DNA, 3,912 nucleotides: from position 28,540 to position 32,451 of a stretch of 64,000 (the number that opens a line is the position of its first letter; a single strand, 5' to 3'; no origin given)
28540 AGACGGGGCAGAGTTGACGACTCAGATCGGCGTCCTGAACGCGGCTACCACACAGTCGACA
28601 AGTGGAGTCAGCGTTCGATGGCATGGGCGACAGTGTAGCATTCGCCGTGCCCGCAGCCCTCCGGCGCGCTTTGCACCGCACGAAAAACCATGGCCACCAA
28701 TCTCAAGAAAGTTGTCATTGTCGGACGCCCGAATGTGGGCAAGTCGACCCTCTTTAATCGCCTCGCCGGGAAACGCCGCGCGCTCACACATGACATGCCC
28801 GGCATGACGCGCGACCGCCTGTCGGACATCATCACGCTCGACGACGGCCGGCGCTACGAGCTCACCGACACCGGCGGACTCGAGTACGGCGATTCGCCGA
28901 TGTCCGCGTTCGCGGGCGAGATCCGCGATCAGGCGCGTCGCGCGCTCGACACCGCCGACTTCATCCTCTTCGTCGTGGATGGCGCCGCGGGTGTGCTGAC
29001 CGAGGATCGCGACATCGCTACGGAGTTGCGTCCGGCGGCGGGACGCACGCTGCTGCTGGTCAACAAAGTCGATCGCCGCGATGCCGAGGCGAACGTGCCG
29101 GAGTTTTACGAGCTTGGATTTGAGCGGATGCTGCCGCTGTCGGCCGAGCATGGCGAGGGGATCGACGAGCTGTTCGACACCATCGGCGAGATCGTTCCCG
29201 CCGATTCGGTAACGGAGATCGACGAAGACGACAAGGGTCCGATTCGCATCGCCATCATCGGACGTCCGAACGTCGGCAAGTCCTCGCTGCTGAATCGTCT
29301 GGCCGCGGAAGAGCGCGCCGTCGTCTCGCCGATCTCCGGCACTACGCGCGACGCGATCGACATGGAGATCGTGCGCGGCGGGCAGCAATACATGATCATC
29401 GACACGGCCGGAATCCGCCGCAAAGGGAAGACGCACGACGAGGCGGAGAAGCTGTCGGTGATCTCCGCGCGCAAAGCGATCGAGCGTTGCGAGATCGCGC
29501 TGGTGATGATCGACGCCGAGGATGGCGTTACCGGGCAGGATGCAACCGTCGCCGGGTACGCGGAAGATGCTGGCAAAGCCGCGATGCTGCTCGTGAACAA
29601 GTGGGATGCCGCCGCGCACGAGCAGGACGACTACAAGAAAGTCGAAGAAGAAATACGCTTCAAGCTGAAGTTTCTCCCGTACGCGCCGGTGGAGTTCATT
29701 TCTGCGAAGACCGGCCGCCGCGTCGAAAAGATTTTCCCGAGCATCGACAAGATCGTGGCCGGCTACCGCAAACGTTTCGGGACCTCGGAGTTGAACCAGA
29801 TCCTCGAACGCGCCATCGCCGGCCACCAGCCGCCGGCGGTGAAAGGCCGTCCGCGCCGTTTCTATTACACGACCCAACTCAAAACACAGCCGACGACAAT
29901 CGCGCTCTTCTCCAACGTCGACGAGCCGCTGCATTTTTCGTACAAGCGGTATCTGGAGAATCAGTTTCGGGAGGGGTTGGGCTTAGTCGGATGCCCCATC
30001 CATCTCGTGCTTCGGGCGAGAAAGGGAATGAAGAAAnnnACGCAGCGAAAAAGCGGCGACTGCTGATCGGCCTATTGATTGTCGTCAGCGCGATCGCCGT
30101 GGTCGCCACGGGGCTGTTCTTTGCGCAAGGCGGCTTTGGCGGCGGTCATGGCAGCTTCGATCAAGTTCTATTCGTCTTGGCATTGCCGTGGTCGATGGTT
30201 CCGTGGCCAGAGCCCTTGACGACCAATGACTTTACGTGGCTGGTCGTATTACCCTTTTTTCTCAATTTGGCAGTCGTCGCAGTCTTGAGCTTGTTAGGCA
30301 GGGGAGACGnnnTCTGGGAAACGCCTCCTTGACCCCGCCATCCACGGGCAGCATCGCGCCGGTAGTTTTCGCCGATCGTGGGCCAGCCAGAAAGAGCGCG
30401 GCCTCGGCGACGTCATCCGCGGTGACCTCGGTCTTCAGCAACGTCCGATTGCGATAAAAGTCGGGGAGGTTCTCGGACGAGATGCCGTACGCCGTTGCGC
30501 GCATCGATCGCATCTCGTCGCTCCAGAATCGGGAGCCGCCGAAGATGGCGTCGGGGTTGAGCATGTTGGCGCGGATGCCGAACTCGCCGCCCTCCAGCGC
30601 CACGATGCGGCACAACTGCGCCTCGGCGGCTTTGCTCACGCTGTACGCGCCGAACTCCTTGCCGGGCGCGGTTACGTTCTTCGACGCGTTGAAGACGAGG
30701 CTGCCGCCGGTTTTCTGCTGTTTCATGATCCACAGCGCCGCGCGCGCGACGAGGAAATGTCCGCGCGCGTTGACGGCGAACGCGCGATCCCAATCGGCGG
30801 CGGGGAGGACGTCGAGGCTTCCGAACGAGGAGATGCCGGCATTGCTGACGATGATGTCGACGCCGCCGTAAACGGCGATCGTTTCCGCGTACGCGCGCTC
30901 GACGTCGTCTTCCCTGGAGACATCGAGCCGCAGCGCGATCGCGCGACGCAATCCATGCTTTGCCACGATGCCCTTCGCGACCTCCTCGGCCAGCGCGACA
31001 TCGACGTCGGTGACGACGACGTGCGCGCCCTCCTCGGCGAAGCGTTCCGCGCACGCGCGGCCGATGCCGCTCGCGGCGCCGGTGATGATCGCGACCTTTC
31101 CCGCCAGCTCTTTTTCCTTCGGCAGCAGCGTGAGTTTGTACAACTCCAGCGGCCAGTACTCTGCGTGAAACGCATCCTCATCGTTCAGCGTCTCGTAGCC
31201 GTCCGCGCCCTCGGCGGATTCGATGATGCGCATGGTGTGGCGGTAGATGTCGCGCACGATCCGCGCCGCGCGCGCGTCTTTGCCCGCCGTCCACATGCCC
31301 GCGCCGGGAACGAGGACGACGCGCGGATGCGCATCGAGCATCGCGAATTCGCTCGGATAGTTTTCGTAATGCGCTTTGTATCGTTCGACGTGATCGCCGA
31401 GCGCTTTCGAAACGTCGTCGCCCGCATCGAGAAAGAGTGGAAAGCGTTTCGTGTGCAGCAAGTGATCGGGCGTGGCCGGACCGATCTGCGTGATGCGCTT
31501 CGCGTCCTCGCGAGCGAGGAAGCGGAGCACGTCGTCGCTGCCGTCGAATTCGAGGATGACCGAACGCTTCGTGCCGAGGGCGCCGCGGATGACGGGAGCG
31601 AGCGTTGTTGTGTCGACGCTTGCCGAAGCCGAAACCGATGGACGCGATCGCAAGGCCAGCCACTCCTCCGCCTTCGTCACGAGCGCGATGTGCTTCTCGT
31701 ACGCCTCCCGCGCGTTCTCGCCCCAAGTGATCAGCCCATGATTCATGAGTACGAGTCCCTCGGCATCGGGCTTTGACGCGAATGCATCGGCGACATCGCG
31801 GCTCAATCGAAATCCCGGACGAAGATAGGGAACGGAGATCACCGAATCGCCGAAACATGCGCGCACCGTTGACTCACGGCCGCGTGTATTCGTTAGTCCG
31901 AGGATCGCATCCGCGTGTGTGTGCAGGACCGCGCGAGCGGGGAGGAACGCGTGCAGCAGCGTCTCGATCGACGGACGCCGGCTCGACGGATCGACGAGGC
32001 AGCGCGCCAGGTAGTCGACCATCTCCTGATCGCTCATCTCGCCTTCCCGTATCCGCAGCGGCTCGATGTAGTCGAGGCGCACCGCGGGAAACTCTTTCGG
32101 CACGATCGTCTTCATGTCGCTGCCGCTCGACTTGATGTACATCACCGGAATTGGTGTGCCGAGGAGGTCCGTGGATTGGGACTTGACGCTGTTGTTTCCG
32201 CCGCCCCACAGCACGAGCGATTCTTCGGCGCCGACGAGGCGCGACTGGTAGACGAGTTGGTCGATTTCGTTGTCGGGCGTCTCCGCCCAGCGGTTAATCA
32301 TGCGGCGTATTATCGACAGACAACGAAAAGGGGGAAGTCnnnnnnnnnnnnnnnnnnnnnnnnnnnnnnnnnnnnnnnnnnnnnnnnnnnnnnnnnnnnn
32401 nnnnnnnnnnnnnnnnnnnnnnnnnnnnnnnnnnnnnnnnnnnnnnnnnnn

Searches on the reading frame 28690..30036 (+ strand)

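Call 11: search_protein_families(library=pfam, proteins=[window:28690-30036:+], max_evalue=0.001)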
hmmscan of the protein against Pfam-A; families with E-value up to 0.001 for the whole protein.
window:28690-30036:+ (449 aa): 20 families
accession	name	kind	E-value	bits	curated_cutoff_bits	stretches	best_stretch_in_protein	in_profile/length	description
PF01926.29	MMR_HSR1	-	1.4e-52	177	21.9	2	186-304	1-113/113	50S ribosome-binding GTPase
PF14714.11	KH_dom-like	-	7.3e-28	97.1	27.3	1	362-442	1-81/81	KH-domain-like of EngA bacterial GTPase enzymes, C-terminal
PF00009.33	GTP_EFTU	-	3.9e-22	79.2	26.5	2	258-355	84-185/188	Elongation factor Tu GTP binding domain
PF02421.24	FeoB_N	-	2.5e-21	76.3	27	2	7-165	2-156/156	Ferrous iron transport protein B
PF00350.29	Dynamin_N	-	2.1e-13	51.1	27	0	187-226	1-39/168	Dynamin family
PF03193.22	RsgA_GTPase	-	8.5e-11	42.4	30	0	186-244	108-170/174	RsgA GTPase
PF08477.19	Roc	-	1.1e-07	32.5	27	0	7-31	1-25/119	Ras of Complex, Roc, domain of DAPkinase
PF00071.28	Ras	-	1.2e-07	31.9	21.6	0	187-352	2-156/162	Ras family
PF02492.25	cobW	-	1.6e-06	28.3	20.7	0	264-323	112-170/180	CobW/HypB/UreG, nucleotide-binding domain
PF04548.22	AIG1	-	3.4e-06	27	27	0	7-115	2-109/212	AIG1 family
PF13521.12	AAA_28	-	5.3e-06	27.2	27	0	186-232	1-45/164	AAA domain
PF00025.27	Arf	-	7.4e-05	22.7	22.3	0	184-225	14-55/174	ADP-ribosylation factor family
PF00005.33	ABC_tran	-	8.2e-05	23.7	25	0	6-30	12-36/137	ABC transporter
PF13401.12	AAA_22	-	8.7e-05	23.3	27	0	8-100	8-94/130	AAA domain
PF03266.21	NTPase_1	-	0.0001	22.6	23.9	0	7-28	1-22/168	NTPase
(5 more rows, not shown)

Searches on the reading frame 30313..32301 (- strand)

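Call 11: search_protein_families(library=pfam, proteins=[window:30313-32301:-], max_evalue=0.001)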
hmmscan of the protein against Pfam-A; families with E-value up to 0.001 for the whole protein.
window:30313-32301:- (663 aa): 5 families
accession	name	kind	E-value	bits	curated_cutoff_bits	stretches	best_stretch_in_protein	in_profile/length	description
PF13561.12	adh_short_C2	-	1.1e-47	163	27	1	408-657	1-235/236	Enoyl-(Acyl carrier protein) reductase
PF00106.31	adh_short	-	1.5e-41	142.5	26.6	1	402-585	1-181/195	short chain dehydrogenase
PF00596.27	Aldolase_II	-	3.9e-23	82.7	22.2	1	16-213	3-181/183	Class II Aldolase and Adducin N-terminal domain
PF08659.16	KR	-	5.6e-07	30.1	22.6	1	405-517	4-118/180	KR domain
PF01370.27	Epimerase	-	0.00017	21.5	20.9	0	405-639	2-225/240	NAD dependent epimerase/dehydratase family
